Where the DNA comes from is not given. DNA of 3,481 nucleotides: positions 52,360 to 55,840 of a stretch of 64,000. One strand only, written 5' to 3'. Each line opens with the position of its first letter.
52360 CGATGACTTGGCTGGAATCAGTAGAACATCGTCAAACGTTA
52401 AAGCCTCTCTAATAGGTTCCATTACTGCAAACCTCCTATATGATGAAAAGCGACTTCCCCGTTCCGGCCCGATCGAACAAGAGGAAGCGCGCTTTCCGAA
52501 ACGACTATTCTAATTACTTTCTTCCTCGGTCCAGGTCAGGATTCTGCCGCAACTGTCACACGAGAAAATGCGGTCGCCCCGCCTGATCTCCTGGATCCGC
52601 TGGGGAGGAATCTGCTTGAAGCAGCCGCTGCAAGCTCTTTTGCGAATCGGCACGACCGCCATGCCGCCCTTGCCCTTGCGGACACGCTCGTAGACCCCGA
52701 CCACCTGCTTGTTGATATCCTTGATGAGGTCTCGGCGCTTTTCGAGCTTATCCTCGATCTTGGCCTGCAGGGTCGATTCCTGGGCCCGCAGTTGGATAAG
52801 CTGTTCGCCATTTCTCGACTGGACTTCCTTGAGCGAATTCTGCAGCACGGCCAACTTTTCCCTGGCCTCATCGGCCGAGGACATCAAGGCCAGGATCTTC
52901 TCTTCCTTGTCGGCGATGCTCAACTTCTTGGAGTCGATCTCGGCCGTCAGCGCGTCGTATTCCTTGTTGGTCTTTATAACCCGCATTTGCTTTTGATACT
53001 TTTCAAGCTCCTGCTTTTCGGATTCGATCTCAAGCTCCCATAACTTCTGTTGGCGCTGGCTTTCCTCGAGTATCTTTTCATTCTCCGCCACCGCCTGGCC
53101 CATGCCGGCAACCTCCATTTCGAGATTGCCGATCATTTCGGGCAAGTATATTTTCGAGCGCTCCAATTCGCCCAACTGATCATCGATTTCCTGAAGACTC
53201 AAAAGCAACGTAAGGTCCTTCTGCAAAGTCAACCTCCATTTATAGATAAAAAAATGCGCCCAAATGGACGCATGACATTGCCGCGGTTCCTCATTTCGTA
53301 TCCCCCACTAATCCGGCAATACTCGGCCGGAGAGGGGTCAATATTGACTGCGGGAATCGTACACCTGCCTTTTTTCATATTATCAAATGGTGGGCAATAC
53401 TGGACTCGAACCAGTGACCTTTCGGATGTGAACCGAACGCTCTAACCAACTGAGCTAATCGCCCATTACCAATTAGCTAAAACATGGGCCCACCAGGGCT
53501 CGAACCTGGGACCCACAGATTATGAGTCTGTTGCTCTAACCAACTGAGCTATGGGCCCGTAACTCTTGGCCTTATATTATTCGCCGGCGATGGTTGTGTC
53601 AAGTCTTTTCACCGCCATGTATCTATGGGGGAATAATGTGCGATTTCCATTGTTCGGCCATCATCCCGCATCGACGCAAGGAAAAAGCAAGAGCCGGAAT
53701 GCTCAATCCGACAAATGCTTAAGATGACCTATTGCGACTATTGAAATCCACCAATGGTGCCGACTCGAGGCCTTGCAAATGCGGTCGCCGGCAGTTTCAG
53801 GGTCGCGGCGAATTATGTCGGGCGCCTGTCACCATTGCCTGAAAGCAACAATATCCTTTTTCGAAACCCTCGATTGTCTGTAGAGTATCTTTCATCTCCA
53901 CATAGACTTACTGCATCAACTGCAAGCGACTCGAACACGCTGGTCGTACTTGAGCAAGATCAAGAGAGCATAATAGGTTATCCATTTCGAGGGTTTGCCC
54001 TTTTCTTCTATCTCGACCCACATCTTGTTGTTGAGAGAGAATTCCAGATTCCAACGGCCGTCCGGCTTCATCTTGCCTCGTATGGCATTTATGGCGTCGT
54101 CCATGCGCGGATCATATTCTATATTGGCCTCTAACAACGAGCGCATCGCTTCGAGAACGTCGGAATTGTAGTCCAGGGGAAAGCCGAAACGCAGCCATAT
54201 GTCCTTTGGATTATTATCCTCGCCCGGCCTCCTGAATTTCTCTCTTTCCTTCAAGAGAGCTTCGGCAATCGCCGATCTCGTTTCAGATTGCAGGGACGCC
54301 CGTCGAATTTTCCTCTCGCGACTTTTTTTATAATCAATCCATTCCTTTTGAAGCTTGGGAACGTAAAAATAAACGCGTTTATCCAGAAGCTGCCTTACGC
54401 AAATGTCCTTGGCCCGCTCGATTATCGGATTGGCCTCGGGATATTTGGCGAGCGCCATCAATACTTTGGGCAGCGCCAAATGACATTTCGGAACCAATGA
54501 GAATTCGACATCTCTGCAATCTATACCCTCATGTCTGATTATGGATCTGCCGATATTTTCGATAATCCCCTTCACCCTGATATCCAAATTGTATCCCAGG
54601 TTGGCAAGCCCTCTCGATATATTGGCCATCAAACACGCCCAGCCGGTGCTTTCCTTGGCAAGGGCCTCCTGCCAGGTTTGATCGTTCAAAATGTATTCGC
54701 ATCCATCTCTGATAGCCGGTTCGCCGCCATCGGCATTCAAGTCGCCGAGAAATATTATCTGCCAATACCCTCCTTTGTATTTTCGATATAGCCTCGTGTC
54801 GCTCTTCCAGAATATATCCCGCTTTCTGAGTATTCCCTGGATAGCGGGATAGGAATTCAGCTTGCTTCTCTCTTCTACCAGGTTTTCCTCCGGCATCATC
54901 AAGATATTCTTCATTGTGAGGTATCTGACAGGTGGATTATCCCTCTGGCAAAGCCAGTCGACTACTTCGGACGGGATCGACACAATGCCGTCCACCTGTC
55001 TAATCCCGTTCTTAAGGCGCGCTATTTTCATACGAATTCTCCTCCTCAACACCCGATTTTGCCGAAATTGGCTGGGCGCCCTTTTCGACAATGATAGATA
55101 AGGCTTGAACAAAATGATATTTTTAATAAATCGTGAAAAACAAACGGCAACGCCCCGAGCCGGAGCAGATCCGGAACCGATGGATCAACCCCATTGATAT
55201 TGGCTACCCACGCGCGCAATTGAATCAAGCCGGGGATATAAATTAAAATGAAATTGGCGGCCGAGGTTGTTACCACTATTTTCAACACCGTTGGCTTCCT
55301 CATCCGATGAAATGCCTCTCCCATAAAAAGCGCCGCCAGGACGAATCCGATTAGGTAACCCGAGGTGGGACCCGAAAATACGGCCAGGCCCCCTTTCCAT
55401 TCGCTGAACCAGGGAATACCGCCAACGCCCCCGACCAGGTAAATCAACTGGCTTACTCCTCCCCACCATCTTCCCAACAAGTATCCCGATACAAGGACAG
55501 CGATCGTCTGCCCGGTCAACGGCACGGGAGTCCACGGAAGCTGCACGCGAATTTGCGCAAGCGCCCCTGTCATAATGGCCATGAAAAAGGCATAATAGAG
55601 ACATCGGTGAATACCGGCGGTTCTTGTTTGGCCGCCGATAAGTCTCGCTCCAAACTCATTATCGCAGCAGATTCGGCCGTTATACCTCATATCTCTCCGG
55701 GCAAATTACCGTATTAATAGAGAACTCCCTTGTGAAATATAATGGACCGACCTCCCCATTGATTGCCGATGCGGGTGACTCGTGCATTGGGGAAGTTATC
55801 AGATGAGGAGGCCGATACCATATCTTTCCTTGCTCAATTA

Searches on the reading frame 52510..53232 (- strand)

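Call 57: search_protein_families(library=pfam, proteins=[window:52510-53232:-], max_evalue=0.00001)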
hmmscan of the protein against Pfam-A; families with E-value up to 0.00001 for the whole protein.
window:52510-53232:- (240 aa): 2 families
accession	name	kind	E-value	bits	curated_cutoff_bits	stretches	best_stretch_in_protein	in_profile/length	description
PF02591.20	Zn_ribbon_9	-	9.9e-14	51.6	29.1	1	200-232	1-33/33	C4-type zinc ribbon domain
PF24481.2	CT398_CC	-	4.6e-11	43.3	27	1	13-189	1-180/180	CT398-like coiled coil hairpin domain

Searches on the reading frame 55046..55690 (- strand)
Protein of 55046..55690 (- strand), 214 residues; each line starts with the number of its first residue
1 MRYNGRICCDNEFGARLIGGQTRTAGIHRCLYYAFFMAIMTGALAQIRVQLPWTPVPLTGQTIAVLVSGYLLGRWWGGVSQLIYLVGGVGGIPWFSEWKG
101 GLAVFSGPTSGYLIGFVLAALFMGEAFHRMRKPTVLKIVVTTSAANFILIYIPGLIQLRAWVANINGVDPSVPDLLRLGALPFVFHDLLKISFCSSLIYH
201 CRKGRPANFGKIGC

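Call 57: search_protein_families(library=pfam, proteins=[window:55046-55690:-], max_evalue=0.00001)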
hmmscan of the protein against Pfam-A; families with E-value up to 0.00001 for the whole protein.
window:55046-55690:- (214 aa): 1 family
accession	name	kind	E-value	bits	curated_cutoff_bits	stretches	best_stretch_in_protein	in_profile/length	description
PF02632.19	BioY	-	2.1e-32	112.4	25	1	54-202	2-139/140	BioY family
